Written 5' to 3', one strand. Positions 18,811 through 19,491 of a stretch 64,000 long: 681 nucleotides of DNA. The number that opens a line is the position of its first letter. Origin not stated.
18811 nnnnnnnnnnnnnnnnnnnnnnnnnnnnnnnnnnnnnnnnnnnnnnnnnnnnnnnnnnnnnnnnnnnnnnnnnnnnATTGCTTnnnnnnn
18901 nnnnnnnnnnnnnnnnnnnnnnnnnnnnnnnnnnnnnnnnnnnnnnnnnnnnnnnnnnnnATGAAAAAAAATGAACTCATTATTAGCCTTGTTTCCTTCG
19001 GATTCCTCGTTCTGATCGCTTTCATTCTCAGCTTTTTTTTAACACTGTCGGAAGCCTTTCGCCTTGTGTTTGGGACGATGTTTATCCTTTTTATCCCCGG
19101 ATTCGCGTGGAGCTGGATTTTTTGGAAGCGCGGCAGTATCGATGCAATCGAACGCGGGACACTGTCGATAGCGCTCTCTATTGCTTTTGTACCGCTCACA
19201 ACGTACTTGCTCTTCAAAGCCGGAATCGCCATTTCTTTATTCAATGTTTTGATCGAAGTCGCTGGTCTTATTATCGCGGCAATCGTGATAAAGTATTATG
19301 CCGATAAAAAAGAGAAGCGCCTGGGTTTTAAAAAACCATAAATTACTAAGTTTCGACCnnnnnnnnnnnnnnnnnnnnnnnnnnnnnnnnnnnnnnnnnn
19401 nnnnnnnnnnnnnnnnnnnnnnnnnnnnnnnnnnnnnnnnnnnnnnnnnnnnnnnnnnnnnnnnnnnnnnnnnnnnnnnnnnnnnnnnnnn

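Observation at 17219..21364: Decaprenyl-phosphoribose-synthase-like UbiA enzyme, GtrA-like small membrane protein and GT-C-like transferase: a candidate polyprenyl-phospho-pentose donor/transfer module outside the mycolata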

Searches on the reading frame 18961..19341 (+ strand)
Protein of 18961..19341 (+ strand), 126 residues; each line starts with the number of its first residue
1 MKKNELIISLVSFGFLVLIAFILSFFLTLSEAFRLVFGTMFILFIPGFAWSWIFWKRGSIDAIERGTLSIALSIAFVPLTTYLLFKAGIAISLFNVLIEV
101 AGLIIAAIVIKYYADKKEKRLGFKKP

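Call 3: search_protein_families(library=pfam, proteins=[window:18961-19341:+], max_evalue=0.01)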
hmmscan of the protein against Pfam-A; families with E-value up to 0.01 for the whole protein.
window:18961-19341:+ (126 aa): 2 families
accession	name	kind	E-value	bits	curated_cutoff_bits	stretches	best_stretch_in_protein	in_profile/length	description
PF07760.16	DUF1616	-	2.8e-12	46.9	31.6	1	15-113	4-115/307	Protein of unknown function (DUF1616)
PF20176.3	DUF6541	-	0.0076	15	29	0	41-116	2-73/646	Family of unknown function (DUF6541)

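Call 4: search_protein_families(library=ncbifam, proteins=[window:18961-19341:+], max_evalue=0.01)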
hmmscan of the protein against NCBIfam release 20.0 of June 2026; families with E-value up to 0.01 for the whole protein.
window:18961-19341:+ (126 aa): 0 families

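Call 74: search_protein_representatives(protein=window:18961-19341:+)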
Query: 126 residues. Proteins with E-value up to 0.001 (for the whole library): 595; up to 1e-10: 104; up to 1e-30: 0. The best 150 are listed.
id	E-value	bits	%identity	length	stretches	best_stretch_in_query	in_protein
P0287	7.2e-27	110.3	48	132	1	2-115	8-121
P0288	2.1e-24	102.3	47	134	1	10-115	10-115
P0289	2.2e-23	99.1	48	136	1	1-105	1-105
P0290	6.3e-23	97.6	46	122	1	7-113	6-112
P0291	6.2e-21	91.1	44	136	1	15-111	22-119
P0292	7.1e-21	90.9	42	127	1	2-121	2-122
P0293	2.0e-19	86.3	38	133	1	6-117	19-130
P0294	6.5e-19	84.6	40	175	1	10-113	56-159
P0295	6.8e-19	84.5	44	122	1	3-119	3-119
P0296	8.7e-18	81.0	41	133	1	11-115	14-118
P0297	2.0e-17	79.8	38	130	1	10-123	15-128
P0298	5.8e-17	78.3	43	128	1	6-110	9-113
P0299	8.8e-17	77.7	45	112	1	18-105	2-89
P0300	9.4e-17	77.6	44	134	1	15-109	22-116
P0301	1.1e-16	77.4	41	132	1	8-111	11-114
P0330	2.6e-13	66.5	45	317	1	15-117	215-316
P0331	3.5e-13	66.1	46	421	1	28-111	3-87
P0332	6.0e-13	65.3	43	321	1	10-111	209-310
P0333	6.9e-13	65.2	41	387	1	9-125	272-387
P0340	1.1e-12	64.5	41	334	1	12-111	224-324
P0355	6.2e-12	62.1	43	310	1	10-110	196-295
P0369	2.3e-11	60.2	43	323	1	12-120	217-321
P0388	9.3e-11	58.3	46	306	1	12-113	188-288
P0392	1.2e-10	58.0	43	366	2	56-116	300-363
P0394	1.2e-10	57.9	45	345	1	13-117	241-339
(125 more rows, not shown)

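Call 75: search_protein_families(library=pfam, proteins=[P0330, P0332, P0333, P0340, P0355, P0369, P0388, P0394, P0392, P0331], max_evalue=0.001)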
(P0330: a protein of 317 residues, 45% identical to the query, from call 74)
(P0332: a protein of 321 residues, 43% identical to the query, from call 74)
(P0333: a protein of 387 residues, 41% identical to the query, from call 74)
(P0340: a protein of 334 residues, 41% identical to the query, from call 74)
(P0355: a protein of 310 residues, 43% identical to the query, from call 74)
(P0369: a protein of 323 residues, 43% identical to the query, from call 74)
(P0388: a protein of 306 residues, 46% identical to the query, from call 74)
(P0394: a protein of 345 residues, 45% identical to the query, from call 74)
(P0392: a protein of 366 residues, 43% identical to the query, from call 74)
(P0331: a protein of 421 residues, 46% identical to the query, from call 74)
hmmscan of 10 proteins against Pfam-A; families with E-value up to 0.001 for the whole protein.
P0330 (317 aa): 1 family
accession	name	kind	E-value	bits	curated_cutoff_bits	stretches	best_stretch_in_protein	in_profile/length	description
PF07760.16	DUF1616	-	1.3e-13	51.2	31.6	1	215-309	5-112/307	Protein of unknown function (DUF1616)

P0332 (321 aa): 2 families
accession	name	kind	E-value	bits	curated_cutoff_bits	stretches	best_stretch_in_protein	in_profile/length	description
PF07760.16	DUF1616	-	8e-16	58.5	31.6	1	216-304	6-105/307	Protein of unknown function (DUF1616)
PF16481.10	DUF5058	-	8.2e-07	29.3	28.2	0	48-136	121-205/222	Domain of unknown function (DUF5058)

P0333 (387 aa): 1 family
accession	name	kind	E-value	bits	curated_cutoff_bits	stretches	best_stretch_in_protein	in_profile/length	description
PF07760.16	DUF1616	-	5.1e-13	49.3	31.6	1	278-376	5-116/307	Protein of unknown function (DUF1616)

P0340 (334 aa): 1 family
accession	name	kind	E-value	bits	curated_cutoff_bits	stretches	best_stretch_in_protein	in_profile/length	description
PF07760.16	DUF1616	-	1.1e-13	51.5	31.6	1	227-325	3-116/307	Protein of unknown function (DUF1616)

P0355 (310 aa): 1 family
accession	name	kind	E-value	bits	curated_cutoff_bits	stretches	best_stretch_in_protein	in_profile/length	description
PF07760.16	DUF1616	-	4.9e-15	55.9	31.6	1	201-292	5-109/307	Protein of unknown function (DUF1616)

P0369 (323 aa): 1 family
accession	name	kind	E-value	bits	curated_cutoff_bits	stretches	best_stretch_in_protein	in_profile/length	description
PF07760.16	DUF1616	-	3.7e-14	53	31.6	1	221-320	7-119/307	Protein of unknown function (DUF1616)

P0388 (306 aa): 1 family
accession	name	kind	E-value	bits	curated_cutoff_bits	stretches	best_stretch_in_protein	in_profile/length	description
PF07760.16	DUF1616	-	2.2e-13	50.5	31.6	1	189-285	3-112/307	Protein of unknown function (DUF1616)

P0394 (345 aa): 1 family
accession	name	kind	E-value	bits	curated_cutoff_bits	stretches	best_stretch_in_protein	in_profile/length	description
PF07760.16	DUF1616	-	5.6e-11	42.6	31.6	1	240-333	3-109/307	Protein of unknown function (DUF1616)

P0392 (366 aa): 2 families
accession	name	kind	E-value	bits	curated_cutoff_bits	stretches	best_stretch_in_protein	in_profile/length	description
PF07760.16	DUF1616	-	1.3e-19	70.9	31.6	1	243-354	4-112/307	Protein of unknown function (DUF1616)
PF11026.13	DUF2721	-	0.00019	21.8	28.3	0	200-261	60-117/129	Protein of unknown function (DUF2721)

P0331 (421 aa): 2 families
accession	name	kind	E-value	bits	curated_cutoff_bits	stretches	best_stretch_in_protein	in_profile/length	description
PF07760.16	DUF1616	-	5.4e-13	49.2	31.6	1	7-90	21-118/307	Protein of unknown function (DUF1616)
PF01522.26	Polysacc_deac_1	-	0.00015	22.2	23.1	1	190-323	11-123/124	Polysaccharide deacetylase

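Call 77: search_protein_families(library=pfam, proteins=[window:18961-19341:+], max_evalue=5)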
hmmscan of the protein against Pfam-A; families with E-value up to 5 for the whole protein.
window:18961-19341:+ (126 aa): 4 families
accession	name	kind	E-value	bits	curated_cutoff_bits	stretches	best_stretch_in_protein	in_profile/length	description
PF07760.16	DUF1616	-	2.8e-12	46.9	31.6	1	15-113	4-115/307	Protein of unknown function (DUF1616)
PF20176.3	DUF6541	-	0.0076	15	29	1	41-116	2-73/646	Family of unknown function (DUF6541)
PF19261.4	DUF5904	-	0.058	13.9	25.7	1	66-117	54-102/133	Domain of unknown function (DUF5904)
PF20563.3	DUF6773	-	2.7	8.2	27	1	1-49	83-138/163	Family of unknown function (DUF6773)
